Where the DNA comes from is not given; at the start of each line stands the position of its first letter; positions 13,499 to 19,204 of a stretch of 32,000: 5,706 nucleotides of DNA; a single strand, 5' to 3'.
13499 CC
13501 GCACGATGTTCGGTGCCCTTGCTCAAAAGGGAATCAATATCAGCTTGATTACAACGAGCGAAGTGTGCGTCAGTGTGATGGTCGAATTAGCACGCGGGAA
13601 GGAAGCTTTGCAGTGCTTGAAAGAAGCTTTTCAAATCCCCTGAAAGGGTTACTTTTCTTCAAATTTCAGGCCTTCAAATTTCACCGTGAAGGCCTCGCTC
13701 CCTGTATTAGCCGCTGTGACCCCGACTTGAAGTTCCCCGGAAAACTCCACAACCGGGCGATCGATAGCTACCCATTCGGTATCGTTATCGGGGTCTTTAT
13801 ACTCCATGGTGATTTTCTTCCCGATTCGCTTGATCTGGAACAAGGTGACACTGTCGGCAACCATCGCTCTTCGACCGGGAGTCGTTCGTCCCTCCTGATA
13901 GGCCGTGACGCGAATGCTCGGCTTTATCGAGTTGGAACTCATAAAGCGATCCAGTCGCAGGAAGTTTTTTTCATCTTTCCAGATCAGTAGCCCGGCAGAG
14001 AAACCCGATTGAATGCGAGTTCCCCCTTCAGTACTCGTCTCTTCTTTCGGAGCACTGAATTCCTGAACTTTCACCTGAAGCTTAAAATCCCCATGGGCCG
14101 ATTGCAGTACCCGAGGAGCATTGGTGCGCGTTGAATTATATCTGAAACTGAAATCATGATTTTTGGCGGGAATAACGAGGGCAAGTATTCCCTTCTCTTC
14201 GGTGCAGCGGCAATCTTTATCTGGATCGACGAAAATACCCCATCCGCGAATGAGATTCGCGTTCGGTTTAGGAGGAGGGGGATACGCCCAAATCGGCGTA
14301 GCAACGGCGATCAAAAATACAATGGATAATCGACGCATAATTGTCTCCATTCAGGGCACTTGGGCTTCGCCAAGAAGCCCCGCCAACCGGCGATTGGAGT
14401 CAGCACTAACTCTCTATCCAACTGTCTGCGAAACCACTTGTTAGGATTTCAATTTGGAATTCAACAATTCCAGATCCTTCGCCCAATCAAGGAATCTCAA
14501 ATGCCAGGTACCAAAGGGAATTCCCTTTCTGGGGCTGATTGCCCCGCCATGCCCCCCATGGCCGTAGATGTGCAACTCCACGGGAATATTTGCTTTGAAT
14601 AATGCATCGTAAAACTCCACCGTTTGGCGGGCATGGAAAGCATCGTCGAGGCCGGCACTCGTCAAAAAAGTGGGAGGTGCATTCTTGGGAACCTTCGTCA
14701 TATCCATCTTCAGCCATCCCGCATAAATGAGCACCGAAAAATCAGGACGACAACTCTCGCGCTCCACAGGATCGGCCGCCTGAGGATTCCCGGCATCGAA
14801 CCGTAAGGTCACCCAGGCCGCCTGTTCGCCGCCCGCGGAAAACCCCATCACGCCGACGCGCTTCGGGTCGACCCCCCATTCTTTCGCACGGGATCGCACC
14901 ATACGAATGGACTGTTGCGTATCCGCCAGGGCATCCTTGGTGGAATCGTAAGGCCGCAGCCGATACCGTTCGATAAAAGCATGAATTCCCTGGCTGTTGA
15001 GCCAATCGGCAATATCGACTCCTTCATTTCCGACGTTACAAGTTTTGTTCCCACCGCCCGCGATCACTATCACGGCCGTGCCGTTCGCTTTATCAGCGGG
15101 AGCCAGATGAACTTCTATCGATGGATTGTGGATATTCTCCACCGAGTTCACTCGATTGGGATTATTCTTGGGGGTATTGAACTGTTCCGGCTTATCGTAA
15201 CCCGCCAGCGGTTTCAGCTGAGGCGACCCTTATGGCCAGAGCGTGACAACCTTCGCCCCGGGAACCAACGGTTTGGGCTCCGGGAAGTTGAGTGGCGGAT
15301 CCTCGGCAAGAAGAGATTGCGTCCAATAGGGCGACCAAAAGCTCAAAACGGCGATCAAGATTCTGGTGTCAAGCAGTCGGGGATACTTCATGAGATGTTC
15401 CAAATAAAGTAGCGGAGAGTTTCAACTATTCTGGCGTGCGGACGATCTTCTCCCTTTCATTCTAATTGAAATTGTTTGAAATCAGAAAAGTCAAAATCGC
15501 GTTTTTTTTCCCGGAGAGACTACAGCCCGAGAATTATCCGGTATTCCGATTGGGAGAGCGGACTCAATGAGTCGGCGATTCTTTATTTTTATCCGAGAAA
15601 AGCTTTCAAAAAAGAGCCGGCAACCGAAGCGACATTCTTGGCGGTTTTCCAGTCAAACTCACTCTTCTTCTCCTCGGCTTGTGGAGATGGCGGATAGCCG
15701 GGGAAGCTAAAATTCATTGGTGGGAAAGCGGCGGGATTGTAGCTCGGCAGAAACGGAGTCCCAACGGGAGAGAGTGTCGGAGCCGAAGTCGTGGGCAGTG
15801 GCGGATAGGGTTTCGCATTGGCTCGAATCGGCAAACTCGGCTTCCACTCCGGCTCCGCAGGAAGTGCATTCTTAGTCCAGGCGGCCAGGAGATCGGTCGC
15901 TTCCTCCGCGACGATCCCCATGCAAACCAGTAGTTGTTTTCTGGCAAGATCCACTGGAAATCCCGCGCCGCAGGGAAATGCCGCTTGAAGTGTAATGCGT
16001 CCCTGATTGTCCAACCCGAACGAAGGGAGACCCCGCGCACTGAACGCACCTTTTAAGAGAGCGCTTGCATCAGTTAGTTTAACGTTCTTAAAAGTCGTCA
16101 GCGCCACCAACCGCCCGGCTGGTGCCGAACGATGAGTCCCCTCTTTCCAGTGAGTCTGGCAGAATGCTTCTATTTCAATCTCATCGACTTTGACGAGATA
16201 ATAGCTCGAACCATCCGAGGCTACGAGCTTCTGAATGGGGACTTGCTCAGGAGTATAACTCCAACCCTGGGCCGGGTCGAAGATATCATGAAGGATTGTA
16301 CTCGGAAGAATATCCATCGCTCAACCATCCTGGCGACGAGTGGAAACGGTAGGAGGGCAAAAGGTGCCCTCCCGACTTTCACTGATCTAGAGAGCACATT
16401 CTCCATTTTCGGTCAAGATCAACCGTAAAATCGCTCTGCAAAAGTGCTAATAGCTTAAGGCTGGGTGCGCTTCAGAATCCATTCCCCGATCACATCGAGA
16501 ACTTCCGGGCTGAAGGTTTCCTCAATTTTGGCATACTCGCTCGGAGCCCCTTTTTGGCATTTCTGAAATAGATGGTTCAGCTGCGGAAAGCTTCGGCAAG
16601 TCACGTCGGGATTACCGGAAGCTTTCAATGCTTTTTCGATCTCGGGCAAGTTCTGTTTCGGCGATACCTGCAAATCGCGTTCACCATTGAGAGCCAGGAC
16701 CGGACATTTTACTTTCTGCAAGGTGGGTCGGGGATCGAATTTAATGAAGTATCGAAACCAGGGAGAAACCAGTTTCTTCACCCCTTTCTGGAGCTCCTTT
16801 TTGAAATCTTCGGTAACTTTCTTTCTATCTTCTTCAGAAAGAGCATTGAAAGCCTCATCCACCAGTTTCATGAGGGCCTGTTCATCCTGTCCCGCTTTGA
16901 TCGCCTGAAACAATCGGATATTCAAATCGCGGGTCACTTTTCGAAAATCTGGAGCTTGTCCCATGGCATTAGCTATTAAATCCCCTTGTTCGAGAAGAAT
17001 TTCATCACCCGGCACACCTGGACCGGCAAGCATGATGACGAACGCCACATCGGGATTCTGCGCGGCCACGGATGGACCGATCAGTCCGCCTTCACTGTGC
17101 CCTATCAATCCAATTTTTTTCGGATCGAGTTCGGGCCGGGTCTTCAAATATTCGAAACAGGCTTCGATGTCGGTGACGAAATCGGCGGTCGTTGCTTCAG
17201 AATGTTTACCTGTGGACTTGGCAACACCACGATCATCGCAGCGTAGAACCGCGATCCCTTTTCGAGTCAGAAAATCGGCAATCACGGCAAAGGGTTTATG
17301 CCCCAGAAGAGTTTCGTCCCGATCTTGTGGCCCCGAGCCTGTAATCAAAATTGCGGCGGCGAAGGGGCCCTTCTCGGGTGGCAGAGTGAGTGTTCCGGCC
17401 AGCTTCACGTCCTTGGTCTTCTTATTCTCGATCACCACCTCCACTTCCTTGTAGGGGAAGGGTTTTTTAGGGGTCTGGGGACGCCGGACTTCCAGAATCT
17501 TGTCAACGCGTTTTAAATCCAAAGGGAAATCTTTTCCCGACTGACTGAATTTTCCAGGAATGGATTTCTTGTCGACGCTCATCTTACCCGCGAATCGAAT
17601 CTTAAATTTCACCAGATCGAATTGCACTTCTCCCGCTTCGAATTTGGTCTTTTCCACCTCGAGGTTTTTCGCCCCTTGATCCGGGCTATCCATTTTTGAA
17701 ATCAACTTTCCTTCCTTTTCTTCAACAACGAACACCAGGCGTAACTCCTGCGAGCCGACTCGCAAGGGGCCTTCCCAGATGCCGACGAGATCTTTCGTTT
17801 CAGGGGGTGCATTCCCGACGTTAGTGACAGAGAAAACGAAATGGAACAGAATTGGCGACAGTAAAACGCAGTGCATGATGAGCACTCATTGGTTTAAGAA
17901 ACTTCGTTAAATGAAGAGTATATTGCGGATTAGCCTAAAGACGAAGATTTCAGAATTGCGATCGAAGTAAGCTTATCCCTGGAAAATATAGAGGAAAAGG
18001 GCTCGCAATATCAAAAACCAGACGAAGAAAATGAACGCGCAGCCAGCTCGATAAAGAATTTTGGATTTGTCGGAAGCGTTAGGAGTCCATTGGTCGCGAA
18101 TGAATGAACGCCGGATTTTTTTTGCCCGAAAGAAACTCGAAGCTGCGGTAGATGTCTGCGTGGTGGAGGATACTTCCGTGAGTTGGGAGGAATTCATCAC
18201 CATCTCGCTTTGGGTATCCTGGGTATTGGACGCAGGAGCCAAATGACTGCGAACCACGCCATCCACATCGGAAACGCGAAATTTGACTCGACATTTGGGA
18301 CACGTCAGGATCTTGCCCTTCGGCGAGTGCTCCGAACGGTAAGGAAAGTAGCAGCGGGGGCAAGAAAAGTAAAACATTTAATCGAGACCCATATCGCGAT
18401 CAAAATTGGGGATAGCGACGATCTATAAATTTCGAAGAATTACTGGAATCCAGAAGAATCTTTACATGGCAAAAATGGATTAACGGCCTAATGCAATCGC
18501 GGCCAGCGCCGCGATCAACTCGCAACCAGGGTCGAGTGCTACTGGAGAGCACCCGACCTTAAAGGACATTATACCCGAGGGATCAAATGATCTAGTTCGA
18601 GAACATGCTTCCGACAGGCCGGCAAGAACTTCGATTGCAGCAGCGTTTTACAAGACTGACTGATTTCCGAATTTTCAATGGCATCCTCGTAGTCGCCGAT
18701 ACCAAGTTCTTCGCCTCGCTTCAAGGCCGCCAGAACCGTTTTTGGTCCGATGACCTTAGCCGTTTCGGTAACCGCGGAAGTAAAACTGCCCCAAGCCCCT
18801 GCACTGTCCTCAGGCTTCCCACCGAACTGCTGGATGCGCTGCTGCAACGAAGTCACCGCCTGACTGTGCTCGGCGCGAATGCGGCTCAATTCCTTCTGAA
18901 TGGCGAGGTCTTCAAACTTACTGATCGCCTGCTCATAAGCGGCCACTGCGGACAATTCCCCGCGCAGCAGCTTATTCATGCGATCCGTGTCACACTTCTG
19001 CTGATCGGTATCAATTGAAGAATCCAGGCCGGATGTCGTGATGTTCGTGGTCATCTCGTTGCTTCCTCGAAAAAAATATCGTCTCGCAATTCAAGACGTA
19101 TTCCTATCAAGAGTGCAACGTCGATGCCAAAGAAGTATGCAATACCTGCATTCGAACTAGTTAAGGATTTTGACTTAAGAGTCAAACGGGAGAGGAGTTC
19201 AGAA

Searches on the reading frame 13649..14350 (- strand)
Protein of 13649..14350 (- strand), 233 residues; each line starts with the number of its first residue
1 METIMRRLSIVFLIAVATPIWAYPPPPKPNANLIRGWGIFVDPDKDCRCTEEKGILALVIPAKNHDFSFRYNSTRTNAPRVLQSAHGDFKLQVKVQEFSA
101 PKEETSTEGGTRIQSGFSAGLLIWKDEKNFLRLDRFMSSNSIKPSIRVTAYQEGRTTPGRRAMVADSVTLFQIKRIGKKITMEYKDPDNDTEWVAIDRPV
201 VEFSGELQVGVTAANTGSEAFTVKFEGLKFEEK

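Call 37: search_protein_families(library=pfam, proteins=[window:13649-14350:-], max_evalue=0.00001)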
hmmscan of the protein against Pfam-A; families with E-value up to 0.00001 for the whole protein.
window:13649-14350:- (233 aa): 1 family
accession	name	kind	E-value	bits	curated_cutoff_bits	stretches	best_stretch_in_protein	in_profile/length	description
PF07081.18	DUF1349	-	1.3e-09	38.4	32.4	1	70-232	31-178/179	Protein of unknown function (DUF1349)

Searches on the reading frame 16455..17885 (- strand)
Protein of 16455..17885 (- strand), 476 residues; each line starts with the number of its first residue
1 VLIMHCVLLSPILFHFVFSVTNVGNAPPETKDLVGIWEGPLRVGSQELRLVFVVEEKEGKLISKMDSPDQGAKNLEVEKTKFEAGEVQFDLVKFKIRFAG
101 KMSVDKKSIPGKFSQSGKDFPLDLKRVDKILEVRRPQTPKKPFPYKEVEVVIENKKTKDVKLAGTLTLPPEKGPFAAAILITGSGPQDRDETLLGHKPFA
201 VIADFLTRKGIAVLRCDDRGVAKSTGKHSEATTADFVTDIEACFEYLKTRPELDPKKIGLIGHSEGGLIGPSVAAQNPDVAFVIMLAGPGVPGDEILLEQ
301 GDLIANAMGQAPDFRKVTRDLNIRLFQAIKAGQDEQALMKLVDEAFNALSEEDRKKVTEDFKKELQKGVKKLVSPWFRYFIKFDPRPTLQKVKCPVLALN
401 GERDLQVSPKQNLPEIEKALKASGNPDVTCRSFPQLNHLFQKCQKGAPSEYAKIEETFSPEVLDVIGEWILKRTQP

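Call 57: search_protein_families(library=pfam, proteins=[window:16455-17885:-], max_evalue=0.01)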
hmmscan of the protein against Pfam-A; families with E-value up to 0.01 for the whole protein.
window:16455-17885:- (476 aa): 7 families
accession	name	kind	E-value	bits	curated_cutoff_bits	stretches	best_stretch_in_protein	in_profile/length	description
PF12146.15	Hydrolase_4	-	4.1e-15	56.2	27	1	200-439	21-233/239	Serine aminopeptidase, S33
PF01738.24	DLH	-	7.6e-12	45.7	21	2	200-286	44-127/217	Dienelactone hydrolase family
PF00561.26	Abhydrolase_1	-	2.5e-10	40.9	25.8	1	197-441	14-241/245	alpha/beta hydrolase fold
PF00326.27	Peptidase_S9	-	6.1e-10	39.4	22.6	2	204-280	8-88/213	Prolyl oligopeptidase family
PF08840.17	BAAT_C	-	1.3e-09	38.9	20.9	1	242-438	8-158/210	BAAT / Acyl-CoA thioester hydrolase C terminal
PF02129.25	Peptidase_S15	-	4.2e-07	30.4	23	1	187-411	46-239/262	X-Pro dipeptidyl-peptidase (S15 family)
PF12697.13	Abhydrolase_6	-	0.0001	23.5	26.3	1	206-440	23-206/217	Alpha/beta hydrolase family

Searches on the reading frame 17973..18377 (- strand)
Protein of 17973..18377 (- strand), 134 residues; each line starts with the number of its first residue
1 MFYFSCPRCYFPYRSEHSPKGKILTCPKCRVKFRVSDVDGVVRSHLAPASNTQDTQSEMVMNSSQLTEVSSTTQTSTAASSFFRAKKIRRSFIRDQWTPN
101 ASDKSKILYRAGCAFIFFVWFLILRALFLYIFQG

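Call 57: search_protein_families(library=pfam, proteins=[window:17973-18377:-], max_evalue=0.01)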
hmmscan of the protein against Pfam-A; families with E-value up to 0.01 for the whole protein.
window:17973-18377:- (134 aa): 1 family
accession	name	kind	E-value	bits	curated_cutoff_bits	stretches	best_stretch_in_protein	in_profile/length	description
PF23499.1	YnfU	-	0.0033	17.7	27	1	5-34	18-49/49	YnfU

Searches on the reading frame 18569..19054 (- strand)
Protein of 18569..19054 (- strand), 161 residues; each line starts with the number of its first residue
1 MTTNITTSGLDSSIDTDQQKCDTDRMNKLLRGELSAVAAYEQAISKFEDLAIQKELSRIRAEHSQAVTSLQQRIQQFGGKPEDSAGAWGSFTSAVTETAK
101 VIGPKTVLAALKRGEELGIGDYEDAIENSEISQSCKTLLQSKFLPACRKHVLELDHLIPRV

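Call 57: search_protein_families(library=pfam, proteins=[window:18569-19054:-], max_evalue=0.01)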
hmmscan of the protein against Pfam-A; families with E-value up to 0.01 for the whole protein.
window:18569-19054:- (161 aa): 1 family
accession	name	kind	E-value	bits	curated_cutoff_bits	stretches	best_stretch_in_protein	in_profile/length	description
PF09537.16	DUF2383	-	6.5e-18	65.4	30.8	1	24-127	4-110/111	Domain of unknown function (DUF2383)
